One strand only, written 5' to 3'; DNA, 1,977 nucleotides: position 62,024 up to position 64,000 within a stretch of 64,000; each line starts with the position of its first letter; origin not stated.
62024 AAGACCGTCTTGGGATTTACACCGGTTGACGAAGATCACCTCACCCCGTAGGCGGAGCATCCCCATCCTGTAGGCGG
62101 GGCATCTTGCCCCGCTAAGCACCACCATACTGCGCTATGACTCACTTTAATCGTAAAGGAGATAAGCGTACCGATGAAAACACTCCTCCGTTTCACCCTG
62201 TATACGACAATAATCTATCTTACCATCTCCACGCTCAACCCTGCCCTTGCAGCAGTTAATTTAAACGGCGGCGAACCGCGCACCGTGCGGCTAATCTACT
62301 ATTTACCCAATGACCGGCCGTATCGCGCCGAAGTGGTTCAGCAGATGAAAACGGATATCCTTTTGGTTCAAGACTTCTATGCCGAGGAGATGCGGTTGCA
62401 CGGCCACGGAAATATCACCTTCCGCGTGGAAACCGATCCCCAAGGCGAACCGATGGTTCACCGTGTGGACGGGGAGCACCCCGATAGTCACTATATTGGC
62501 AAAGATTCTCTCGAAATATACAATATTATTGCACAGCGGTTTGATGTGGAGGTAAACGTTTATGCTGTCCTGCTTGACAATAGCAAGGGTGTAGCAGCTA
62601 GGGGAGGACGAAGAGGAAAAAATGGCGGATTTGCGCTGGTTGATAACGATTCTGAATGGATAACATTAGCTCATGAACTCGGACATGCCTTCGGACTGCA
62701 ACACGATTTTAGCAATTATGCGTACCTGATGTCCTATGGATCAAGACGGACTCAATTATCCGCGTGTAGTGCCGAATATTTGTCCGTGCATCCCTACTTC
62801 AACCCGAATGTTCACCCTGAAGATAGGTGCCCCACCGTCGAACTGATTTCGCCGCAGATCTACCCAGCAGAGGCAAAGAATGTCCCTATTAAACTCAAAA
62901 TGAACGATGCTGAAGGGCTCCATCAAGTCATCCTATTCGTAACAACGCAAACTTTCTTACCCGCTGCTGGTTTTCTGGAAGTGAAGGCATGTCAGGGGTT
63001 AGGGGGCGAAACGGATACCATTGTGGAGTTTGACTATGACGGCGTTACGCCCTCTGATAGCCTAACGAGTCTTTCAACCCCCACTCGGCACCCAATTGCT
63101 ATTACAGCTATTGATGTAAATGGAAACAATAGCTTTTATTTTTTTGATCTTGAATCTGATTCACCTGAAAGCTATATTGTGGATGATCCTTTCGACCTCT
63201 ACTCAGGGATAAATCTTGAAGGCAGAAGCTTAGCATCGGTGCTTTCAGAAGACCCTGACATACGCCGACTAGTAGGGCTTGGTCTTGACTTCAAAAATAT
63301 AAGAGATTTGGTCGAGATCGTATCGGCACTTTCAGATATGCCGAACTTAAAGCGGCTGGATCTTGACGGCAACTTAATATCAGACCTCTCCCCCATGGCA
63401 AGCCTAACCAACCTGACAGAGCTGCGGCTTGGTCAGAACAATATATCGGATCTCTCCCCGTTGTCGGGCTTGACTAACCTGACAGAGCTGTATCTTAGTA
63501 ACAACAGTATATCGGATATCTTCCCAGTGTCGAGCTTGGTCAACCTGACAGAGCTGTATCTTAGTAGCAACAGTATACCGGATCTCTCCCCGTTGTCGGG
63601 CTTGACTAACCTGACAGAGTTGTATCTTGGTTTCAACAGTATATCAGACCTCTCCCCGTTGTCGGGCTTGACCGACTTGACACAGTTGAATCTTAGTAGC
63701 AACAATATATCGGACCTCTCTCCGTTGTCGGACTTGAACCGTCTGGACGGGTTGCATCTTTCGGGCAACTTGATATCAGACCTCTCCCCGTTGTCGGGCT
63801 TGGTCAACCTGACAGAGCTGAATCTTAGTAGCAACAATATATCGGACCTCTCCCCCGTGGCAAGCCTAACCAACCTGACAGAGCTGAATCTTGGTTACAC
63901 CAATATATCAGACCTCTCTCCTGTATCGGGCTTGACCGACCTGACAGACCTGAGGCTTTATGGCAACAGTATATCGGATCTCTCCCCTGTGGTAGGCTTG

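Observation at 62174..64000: Secreted metzincin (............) metalloprotease fused to an internalin-like LRR array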

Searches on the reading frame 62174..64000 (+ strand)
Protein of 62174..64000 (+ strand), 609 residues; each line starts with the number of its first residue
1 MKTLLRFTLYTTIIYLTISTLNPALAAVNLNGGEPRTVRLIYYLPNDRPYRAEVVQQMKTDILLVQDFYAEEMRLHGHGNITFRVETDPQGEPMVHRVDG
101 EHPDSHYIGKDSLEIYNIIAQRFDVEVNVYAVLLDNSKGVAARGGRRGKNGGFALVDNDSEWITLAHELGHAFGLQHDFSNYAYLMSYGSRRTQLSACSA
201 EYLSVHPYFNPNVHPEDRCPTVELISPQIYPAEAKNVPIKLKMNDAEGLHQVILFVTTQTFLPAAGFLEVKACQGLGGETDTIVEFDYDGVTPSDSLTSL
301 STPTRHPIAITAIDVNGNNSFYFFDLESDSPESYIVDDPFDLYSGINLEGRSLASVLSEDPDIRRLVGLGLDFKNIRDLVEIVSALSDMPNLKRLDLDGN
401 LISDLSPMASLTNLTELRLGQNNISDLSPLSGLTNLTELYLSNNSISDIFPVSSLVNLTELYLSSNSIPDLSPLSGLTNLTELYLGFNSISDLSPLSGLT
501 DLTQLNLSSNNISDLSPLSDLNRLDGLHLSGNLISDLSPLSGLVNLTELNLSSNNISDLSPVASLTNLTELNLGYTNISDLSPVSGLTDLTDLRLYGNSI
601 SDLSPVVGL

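Call 4: search_protein_families(library=pfam, proteins=[window:62174-64000:+], max_evalue=1)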
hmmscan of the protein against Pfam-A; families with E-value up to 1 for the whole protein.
window:62174-64000:+ (609 aa): 17 families
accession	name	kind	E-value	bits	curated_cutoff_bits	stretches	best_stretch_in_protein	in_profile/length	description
PF12799.13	LRR_4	-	1.1e-54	181.6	27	8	457-496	2-42/44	Leucine Rich repeats (2 copies)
PF13855.12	LRR_8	-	8.5e-38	128.4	27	9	390-446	1-61/61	Leucine rich repeat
PF00560.39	LRR_1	-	9.8e-12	43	20.6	2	435-452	1-18/23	Leucine Rich Repeat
PF13688.12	Reprolysin_5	-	1.7e-08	35.4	27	1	128-190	94-166/196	Metallo-peptidase family M12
PF13516.12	LRR_6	-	1.3e-07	31.6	23.4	2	545-558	4-17/24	Leucine Rich repeat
PF25019.1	LRR_R13L1-DRL21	-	6.1e-07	29.8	27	1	378-443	57-126/127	R13L1/DRL21 LRRs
PF14580.12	LRR_9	-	1.4e-06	28.4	30.5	3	504-573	46-120/175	Leucine-rich repeat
PF12044.14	Metallopep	-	4.4e-06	26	27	1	54-96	127-169/427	Putative peptidase family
PF13583.11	Reprolysin_4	-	6.1e-06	26.5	22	1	149-183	125-157/203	Metallo-peptidase family M12B Reprolysin-like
PF23952.1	LRR_EndoS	-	1.1e-05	26.1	27.9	0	548-584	27-64/116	Endo-beta-N-acetylglucosaminidase EndoS LRR domain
PF13574.12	Reprolysin_2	-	2.8e-05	24.5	27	1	157-201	121-165/195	Metallo-peptidase family M12B Reprolysin-like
PF10462.15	Peptidase_M66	-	0.0003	20.3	20.6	1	127-213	155-245/306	Peptidase M66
PF13582.12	Reprolysin_3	-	0.00077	20.4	22.4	1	135-178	75-123/123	Metallo-peptidase family M12B Reprolysin-like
PF23211.1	LRR_LRWD1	-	0.0029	17.8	28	1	387-448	39-103/190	Leucine-rich repeat and WD repeat-containing protein 1, LRR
PF00413.30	Peptidase_M10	-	0.026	14.8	24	1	164-187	111-134/159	Matrixin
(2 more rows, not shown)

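Call 5: search_protein_families(library=ncbifam, proteins=[window:62174-64000:+], max_evalue=1)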
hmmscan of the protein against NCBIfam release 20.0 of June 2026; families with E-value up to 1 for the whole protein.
window:62174-64000:+ (609 aa): 12 families
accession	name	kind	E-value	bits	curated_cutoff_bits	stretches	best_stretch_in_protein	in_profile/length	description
NF033189.1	internalin_A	exception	9.7e-53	179.6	1600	2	375-539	191-355/799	class 1 internalin InlA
NF033190.2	inl_like_NEAT_1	exception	2.1e-43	148.7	1275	2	380-562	297-478/754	NEAT domain-containing leucine-rich repeat protein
NF033188.1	internalin_H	exception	5.8e-41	140.8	1050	2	477-608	97-228/548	InlH/InlC2 family class 1 internalin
NF047464.1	FibnectbindLIC11051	equivalog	1.1e-12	47.2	1000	2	378-491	545-663/685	LIC_11051 family fibronectin-binding protein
NF033186.1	internalin_K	exception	1.2e-07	30.6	1100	2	363-505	71-214/604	class 1 internalin InlK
NF033187.0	internalin_J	exception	2.6e-05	22.7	1700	2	454-603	91-236/846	class 1 internalin InlJ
NF041351.1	XopL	equivalog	5.5e-05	22.1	500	2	541-608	150-220/497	type III secretion system leucine-rich repeat domain-containing effector XopL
TIGR03952.1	metzin_BF0631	equivalog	0.0046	16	208.1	1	162-181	233-252/351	zinc-dependent metalloproteinase lipoprotein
NF052434.1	Mep72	equivalog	0.014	14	645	1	149-180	122-153/573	biofilm-associated metzincin protease Mep72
NF038115.1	SVAGG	subfamily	0.08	12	150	1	157-177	170-190/407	SVAGG family GlyGly-CTERM protein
TIGR03296.1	M6dom_TIGR03296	domain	0.11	12.3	110.8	1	147-177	152-182/286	M6 family metalloprotease domain-containing protein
TIGR02290.1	M3_fam_3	subfamily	0.29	10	561.7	1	159-173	373-387/587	M3 family oligoendopeptidase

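Call 62: predict_structure(alignment_id=A3)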
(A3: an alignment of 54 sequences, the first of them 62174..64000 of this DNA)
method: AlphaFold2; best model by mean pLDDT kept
length: 609 residues; sequences in the alignment: 54
mean_pLDDT: 88.6   pTM: 0.68
mean pLDDT of the five models: 88.6, 87.8, 87.1, 86.4, 86.2
residues with pLDDT >= 90: 397; 70-90: 157; 50-70: 39; < 50: 16
segments of 3 or more residues with pLDDT < 50: 24-27, 335-342
pLDDT, mean of each block of 10 residues (from residue 1): 65 67 49 81 96 97 98 97 96 95 85 85 90 88 88 92 95 95 80 90 95 83 97 95 97 90 81 97 97 87 88 95 93 52 58 81 74 72 87 86 93 94 95 96 96 97 96 97 95 96 95 96 95 94 95 92 94 90 93 88 87
secondary structure, 60 per line:
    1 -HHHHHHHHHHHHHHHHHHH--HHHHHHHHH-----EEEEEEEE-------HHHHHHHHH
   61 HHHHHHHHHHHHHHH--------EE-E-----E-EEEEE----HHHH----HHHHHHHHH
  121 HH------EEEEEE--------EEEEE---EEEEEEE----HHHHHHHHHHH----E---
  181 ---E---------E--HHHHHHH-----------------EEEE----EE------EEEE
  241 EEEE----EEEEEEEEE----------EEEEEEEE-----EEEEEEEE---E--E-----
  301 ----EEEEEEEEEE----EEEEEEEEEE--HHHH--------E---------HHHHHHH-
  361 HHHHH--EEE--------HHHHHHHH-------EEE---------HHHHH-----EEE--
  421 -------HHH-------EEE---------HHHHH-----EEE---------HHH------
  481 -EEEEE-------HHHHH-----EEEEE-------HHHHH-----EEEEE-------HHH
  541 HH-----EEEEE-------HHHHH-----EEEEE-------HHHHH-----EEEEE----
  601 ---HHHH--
elements in order: H2-20 H23-31 E37-44 H52-75 E95-99 H104-107 H112-122 E129-134 E143-147 E151-157 H162-172 H197-203 E221-224 E237-244 E249-257 E268-275 E281-288 E305-314 E319-328 H331-334 H353-359 H361-365 E368-370 H379-386 E394-396 H406-410 E416-418 E438-440 H450-454 E460-462 E482-486 H494-498 E504-508 H516-520 E526-530 H538-542 E548-552 H560-564 E570-574 H582-586 E592-596 H604-607

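Call 65: fold_search(model_id=the predicted structure, library=pdb)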
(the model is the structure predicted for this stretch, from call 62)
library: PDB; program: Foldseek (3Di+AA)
matches with E <= 10: 1464; with E <= 0.001: 320
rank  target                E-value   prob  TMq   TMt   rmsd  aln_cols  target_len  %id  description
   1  5il7_A                9.8e-21  1.00  0.37  0.51   2.8       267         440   44  Leucine rich repeat domain of the Chlorobium tepidum Roco protein (released 2016-03-16)
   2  1o6v_A                1.5e-19  1.00  0.37  0.48   3.6       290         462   38  Internalin (INLA, Listeria monocytogenes) - functional domain, uncomplexed (released 2002-12-23)
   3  6hlu_A                2.7e-19  1.00  0.37  0.25   3.0       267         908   44  Crystal structure of the LRR-Roc-COR domain of the Chlorobium tepidum Roco protein (released 2018-12-26)
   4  8h62_A                3.1e-19  1.00  0.37  0.47   3.6       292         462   37  Crystal structure of Internalin A from Listeria monocytogenes with human E-cadherin EC12 (released 2023-10-04)
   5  8h64_G                3.3e-19  1.00  0.38  0.51   2.1       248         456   42  Crystal structure of Internalin A from Listeria monocytogenes with nanobody VHH24 bound (released 2023-10-04)
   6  8h64_A                6.4e-19  1.00  0.38  0.50   2.3       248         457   42  Crystal structure of Internalin A from Listeria monocytogenes with nanobody VHH24 bound (released 2023-10-04)
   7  2omu_A                8.4e-19  1.00  0.38  0.50   2.3       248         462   43  Crystal structure of InlA G194S+S Y369S/hEC1 complex (released 2007-08-28)
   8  6hlu_B                8.4e-19  1.00  0.34  0.24   4.7       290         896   41  Crystal structure of the LRR-Roc-COR domain of the Chlorobium tepidum Roco protein (released 2018-12-26)
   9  8h64_C                1.0e-18  1.00  0.38  0.50   2.2       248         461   42  Crystal structure of Internalin A from Listeria monocytogenes with nanobody VHH24 bound (released 2023-10-04)
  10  1o6t                  1.0e-18  1.00  0.37  0.47   4.0       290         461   38  Internalin (INLA, Listeria monocytogenes) - functional domain, uncomplexed (released 2002-12-23)
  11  2omv_A                1.9e-18  1.00  0.38  0.50   2.3       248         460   42  Crystal structure of InlA S192N Y369S/hEC1 complex (released 2007-06-05)
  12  2omw_A                2.4e-18  1.00  0.37  0.47   4.0       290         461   39  Crystal structure of InlA S192N Y369S/mEC1 complex (released 2007-06-05)
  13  2omt_A                2.8e-18  1.00  0.38  0.50   2.3       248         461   46  Crystal structure of InlA G194S+S/hEC1 complex (released 2007-08-28)
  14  2omz_A                3.5e-18  1.00  0.37  0.48   3.6       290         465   38  Crystal structure of InlA Y369A/hEC1 complex (released 2007-08-28)
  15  2omy_A                4.4e-18  1.00  0.37  0.48   3.6       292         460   37  Crystal structure of InlA S192N/hEC1 complex (released 2007-06-05)
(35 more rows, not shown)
